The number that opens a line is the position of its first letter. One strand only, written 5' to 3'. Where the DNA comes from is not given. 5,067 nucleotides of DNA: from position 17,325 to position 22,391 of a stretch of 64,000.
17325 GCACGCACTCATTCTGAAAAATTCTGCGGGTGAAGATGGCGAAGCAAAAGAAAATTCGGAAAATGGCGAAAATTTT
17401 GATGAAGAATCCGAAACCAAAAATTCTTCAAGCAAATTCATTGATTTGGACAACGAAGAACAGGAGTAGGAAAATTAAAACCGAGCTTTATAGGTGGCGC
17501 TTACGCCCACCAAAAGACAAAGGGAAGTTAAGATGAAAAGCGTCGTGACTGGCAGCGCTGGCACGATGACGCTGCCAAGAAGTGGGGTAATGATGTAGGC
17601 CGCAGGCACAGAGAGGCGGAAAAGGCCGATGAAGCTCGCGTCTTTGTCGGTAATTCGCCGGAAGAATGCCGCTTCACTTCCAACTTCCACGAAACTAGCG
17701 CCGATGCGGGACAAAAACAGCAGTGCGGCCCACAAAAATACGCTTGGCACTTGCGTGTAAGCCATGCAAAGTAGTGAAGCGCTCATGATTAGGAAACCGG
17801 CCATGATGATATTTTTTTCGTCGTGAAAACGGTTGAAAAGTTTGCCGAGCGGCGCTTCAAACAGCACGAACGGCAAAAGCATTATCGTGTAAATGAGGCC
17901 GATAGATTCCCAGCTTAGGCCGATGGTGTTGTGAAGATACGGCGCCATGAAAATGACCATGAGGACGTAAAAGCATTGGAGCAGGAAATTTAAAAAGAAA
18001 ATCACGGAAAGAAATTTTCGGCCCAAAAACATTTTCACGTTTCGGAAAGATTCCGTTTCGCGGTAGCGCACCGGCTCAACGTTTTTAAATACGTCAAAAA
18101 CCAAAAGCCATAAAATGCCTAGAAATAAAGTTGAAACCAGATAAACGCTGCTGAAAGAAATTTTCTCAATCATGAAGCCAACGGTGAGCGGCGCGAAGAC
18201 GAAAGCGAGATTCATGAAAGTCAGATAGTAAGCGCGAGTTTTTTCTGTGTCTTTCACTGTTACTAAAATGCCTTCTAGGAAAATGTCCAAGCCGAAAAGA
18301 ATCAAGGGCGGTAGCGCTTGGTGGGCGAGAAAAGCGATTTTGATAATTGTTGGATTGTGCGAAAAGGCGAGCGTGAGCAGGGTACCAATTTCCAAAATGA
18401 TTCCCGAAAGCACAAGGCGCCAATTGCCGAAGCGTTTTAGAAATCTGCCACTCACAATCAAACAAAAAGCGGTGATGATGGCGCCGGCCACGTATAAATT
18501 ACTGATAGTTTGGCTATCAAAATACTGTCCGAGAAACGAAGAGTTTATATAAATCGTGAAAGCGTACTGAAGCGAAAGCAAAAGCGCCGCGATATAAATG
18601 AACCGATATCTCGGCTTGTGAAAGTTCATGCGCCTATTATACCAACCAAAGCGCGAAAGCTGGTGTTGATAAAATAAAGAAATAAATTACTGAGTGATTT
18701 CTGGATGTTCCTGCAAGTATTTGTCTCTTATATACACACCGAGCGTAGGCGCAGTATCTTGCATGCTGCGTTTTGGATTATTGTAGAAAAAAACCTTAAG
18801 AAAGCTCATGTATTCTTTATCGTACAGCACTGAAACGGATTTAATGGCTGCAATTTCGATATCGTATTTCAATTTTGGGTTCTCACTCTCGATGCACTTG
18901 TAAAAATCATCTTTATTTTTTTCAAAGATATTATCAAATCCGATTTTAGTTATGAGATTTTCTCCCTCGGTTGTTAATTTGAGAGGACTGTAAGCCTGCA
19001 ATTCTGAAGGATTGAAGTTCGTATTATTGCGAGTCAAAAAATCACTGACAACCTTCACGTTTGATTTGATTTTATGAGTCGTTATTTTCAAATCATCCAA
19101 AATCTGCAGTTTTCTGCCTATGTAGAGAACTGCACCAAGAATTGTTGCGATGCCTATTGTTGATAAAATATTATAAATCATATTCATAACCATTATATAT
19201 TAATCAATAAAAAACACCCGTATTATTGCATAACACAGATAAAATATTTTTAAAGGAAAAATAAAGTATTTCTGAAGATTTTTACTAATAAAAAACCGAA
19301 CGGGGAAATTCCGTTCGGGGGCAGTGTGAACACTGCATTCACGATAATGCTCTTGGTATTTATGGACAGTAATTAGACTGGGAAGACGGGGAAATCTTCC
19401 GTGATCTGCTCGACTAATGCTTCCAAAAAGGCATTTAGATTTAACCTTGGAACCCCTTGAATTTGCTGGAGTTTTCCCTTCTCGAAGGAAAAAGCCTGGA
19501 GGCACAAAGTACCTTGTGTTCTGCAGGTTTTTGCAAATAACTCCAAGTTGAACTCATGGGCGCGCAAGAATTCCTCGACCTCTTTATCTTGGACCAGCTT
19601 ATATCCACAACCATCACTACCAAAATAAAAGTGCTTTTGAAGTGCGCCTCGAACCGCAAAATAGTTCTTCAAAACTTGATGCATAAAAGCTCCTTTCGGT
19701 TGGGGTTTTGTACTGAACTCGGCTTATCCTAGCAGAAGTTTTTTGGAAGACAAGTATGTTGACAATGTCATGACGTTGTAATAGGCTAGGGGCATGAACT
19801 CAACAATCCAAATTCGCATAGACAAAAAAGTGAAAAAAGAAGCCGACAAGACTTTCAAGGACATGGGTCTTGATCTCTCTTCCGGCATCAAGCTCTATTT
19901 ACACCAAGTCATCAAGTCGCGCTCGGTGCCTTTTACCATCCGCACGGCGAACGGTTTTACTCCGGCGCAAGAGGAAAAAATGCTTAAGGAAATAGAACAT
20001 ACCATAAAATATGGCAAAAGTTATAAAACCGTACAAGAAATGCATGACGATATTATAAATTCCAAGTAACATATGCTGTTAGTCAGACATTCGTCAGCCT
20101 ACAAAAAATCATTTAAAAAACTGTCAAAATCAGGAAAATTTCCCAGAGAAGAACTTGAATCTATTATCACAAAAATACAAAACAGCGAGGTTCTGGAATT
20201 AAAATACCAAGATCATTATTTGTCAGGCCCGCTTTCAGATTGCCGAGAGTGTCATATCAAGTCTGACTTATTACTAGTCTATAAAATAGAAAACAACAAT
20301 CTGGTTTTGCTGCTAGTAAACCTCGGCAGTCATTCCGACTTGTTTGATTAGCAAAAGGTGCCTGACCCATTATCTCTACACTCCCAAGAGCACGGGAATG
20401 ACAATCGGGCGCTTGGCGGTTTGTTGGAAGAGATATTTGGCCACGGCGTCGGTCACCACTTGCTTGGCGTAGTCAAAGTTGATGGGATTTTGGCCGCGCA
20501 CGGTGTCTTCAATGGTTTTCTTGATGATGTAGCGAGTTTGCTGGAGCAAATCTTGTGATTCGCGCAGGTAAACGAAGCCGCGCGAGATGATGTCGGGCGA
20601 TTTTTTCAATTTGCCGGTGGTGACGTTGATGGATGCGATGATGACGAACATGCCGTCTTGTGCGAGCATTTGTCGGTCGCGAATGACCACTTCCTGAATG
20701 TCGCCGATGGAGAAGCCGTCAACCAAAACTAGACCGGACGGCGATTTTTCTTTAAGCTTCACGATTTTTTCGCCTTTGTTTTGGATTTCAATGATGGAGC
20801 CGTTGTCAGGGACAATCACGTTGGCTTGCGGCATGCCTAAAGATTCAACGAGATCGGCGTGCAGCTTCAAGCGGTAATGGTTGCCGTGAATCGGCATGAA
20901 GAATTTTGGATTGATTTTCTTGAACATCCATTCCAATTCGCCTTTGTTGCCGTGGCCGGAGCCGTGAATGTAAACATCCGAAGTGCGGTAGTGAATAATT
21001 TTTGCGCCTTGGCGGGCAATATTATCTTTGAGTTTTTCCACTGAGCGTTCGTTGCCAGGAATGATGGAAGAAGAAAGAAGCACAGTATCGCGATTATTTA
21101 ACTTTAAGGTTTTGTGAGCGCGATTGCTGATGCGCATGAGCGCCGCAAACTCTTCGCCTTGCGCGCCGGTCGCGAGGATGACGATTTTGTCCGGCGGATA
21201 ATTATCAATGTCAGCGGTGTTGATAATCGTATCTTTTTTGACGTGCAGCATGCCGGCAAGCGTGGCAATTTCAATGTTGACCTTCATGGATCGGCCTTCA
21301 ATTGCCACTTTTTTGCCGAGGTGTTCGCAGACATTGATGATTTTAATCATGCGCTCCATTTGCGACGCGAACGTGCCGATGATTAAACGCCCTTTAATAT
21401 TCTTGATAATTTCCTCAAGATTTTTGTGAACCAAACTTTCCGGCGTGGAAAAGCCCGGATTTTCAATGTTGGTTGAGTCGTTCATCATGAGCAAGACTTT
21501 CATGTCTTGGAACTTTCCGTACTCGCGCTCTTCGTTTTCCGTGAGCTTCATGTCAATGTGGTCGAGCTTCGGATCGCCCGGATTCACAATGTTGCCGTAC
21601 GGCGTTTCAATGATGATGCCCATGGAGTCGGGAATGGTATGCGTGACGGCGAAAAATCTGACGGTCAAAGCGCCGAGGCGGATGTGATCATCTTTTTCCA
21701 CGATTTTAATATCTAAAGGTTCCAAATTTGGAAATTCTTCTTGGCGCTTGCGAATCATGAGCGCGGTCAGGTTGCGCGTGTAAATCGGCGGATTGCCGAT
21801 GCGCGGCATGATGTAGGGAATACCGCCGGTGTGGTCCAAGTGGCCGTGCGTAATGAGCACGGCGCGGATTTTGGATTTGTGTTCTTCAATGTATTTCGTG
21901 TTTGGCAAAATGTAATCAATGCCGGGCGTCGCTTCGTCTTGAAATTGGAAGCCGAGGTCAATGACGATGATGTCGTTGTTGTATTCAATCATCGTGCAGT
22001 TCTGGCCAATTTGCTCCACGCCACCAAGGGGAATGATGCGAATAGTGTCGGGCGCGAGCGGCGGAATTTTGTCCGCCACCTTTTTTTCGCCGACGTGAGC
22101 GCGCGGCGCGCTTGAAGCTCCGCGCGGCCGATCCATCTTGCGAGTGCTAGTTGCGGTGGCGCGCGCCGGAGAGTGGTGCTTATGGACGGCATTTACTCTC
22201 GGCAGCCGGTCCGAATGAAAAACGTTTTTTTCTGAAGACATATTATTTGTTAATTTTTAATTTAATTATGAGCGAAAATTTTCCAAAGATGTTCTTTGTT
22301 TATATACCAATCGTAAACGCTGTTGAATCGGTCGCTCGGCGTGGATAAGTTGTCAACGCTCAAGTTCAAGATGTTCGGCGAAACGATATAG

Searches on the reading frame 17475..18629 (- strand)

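Call 7: search_protein_families(library=ncbifam, proteins=[window:17475-18629:-], max_evalue=1)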
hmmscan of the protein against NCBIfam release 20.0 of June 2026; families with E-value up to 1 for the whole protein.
window:17475-18629:- (384 aa): 4 families
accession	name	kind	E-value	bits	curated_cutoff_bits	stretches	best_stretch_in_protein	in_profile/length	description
TIGR00880.1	2_A_01_02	superfamily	3e-05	24.2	131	2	255-377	11-133/141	multidrug resistance protein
NF049980.1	SfMCT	equivalog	0.00029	19.6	320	2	212-376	10-170/378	L-lactate MFS transporter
NF041040.1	FslB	exception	0.0083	15.2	600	1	11-288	18-301/417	rhizoferrin export MFS transporter FslB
TIGR00882.1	2A0105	subfamily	0.05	12.5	220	1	24-180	238-392/396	oligosaccharide MFS transporter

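Call 8: search_protein_families(library=pfam, proteins=[window:17475-18629:-], max_evalue=0.1)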
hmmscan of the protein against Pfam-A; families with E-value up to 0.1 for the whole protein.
window:17475-18629:- (384 aa): 2 families
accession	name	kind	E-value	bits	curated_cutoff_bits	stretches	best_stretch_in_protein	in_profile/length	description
PF07690.21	MFS_1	-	1.5e-23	83.7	33.4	2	211-375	2-164/347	Major Facilitator Superfamily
PF12832.13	MFS_1_like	-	0.0011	18.6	25.2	1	4-95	210-303/373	MFS_1 like family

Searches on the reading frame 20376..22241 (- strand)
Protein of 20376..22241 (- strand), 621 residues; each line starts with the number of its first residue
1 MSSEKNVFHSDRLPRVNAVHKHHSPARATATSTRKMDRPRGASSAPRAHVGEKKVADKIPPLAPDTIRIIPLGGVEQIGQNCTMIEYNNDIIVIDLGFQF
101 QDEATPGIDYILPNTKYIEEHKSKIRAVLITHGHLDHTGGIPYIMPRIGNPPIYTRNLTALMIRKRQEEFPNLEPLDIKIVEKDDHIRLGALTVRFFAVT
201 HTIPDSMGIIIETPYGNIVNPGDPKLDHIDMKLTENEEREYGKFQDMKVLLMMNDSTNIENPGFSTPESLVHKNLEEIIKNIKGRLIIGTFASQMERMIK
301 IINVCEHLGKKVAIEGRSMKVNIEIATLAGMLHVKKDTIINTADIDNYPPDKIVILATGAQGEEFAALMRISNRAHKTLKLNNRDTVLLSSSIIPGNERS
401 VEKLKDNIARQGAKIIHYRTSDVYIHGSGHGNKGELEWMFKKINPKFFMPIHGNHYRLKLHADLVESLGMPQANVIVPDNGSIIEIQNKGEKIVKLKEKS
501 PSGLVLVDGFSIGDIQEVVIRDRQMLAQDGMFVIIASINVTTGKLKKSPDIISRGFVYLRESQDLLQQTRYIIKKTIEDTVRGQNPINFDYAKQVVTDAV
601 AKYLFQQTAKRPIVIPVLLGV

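Call 58: search_protein_families(library=pfam, proteins=[window:20376-22241:-], max_evalue=0.01)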
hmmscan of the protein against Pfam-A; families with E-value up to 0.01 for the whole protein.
window:20376-22241:- (621 aa): 5 families
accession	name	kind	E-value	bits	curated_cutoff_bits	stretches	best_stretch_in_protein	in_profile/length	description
PF22505.1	RNase_J_b_CASP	-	8.3e-41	139.2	27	1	283-407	1-125/126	Ribonuclease J, beta-CASP domain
PF17770.6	RNase_J_C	-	5.7e-24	85.5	23.8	1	519-620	1-101/102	Ribonuclease J C-terminal domain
PF00753.33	Lactamase_B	-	3.7e-14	53.5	22.7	1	79-223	5-149/196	Metallo-beta-lactamase superfamily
PF12706.13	Lactamase_B_2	-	3.3e-11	43.6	27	1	120-235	26-147/200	Beta-lactamase superfamily domain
PF07521.17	RMMBL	-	9.2e-05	22.8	21.6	1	427-477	14-62/63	Zn-dependent metallo-hydrolase RNA specificity domain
